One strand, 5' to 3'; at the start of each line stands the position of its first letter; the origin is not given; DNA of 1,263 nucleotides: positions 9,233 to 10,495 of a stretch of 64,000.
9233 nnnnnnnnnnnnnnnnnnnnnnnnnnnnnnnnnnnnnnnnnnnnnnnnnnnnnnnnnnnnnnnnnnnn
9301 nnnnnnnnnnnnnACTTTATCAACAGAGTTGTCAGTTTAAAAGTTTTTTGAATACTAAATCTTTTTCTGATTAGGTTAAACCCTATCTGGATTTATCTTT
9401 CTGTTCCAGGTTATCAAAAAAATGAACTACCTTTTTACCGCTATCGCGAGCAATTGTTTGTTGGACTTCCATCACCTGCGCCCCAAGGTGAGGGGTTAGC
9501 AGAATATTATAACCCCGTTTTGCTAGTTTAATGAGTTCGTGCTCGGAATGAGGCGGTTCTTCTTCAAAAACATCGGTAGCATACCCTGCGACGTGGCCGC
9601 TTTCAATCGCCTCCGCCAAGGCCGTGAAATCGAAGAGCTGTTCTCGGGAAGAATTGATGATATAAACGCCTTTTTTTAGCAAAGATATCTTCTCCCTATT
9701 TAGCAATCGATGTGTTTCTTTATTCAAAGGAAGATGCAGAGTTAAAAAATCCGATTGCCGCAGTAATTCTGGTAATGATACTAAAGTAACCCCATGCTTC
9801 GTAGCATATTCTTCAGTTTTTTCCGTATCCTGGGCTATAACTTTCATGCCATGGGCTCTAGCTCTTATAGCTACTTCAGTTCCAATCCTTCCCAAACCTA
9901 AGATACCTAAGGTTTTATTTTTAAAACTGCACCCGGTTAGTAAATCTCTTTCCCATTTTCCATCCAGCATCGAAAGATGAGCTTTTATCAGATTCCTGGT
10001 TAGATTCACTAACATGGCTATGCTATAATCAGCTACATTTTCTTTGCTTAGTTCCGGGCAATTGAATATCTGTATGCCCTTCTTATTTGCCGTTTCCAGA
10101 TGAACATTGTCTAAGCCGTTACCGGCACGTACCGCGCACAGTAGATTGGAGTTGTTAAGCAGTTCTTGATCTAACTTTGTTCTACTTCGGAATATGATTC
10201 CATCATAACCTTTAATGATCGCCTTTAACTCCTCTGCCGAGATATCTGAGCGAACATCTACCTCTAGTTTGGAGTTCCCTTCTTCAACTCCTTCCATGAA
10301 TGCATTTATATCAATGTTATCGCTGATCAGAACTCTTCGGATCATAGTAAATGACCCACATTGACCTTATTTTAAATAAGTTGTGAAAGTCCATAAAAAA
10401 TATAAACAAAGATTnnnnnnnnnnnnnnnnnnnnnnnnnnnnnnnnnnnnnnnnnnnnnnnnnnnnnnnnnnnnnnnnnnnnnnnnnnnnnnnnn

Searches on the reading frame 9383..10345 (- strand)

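Call 6: search_protein_families(library=pfam, proteins=[window:9383-10345:-])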
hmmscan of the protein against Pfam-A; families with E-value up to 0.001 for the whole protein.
window:9383-10345:- (320 aa): 5 families
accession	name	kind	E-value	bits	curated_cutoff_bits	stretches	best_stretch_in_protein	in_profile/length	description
PF02826.25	2-Hacid_dh_C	-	9.2e-54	181.9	25.1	1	109-288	1-178/178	D-isomer specific 2-hydroxyacid dehydrogenase, NAD binding domain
PF00389.36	2-Hacid_dh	-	6.5e-21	74.9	24.6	1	5-312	1-126/134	D-isomer specific 2-hydroxyacid dehydrogenase, catalytic domain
PF03446.21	NAD_binding_2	-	2e-06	28.4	21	1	146-248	2-108/161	NAD binding domain of 6-phosphogluconate dehydrogenase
PF07991.19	KARI_N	-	2.4e-05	24.4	20.6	1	141-229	2-91/165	Acetohydroxy acid isomeroreductase, NADPH-binding domain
PF03807.23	F420_oxidored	-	0.00054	20.9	21.6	0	146-208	2-70/94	NADP oxidoreductase coenzyme F420-dependent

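Call 7: search_protein_families(library=ncbifam, proteins=[window:9383-10345:-])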
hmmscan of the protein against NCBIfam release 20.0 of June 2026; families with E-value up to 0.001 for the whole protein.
window:9383-10345:- (320 aa): 24 families
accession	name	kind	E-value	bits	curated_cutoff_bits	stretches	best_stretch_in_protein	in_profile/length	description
TIGR01327.1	PGDH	equivalog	2.2e-85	287.4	454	1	4-311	1-302/525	phosphoglycerate dehydrogenase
NF008759.0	PRK11790.1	equivalog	1.5e-61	208.3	404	1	4-312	13-319/410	phosphoglycerate dehydrogenase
NF009714.1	PRK13243.1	equivalog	4.1e-56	190.7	455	1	16-309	12-312/332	glyoxylate reductase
NF005069.0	PRK06487.1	equivalog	1.7e-48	165.4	448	1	36-312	38-313/320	2-hydroxyacid dehydrogenase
NF005387.0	PRK06932.1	equivalog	8.2e-43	146.6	492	1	50-289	47-289/314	2-hydroxyacid dehydrogenase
NF006263.0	PRK08410.1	equivalog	1e-40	140.1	389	1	44-307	40-304/311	D-2-hydroxyacid dehydrogenase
NF005750.0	PRK07574.1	equivalog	1.7e-40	139.3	329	1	64-316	111-363/386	NAD-dependent formate dehydrogenase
NF011938.0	PRK15409.1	equivalog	1.3e-38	132.8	492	1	35-302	34-301/324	glyoxylate/hydroxypyruvate reductase GhrB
NF000492.1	vanH_gen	exception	1.6e-35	122.7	540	1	76-263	75-255/312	D-lactate dehydrogenase VanH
NF001309.0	PRK00257.1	equivalog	1e-33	116.8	434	1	41-314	32-282/379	4-phosphoerythronate dehydrogenase PdxB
NF006374.0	PRK08605.1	subfamily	1.9e-33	115.9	356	1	24-265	23-268/332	D-lactate dehydrogenase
NF041369.1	Dhydh_Halo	equivalog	3.4e-31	108.6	400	1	59-300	50-285/305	D-2-hydroxyacid dehydrogenase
NF009127.0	PRK12480.1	equivalog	1.9e-28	99.4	579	1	26-266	25-267/330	D-lactate dehydrogenase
NF000371.1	vanH_Agroup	exception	3.6e-28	98.7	700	1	80-264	84-261/322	VanH-A/VanH-Pt family D-lactate dehydrogenase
NF000112.1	vanH-Amyco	exception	1.5e-27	96.8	625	1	76-263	104-284/348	VanH-AOV family D-lactate dehydrogenase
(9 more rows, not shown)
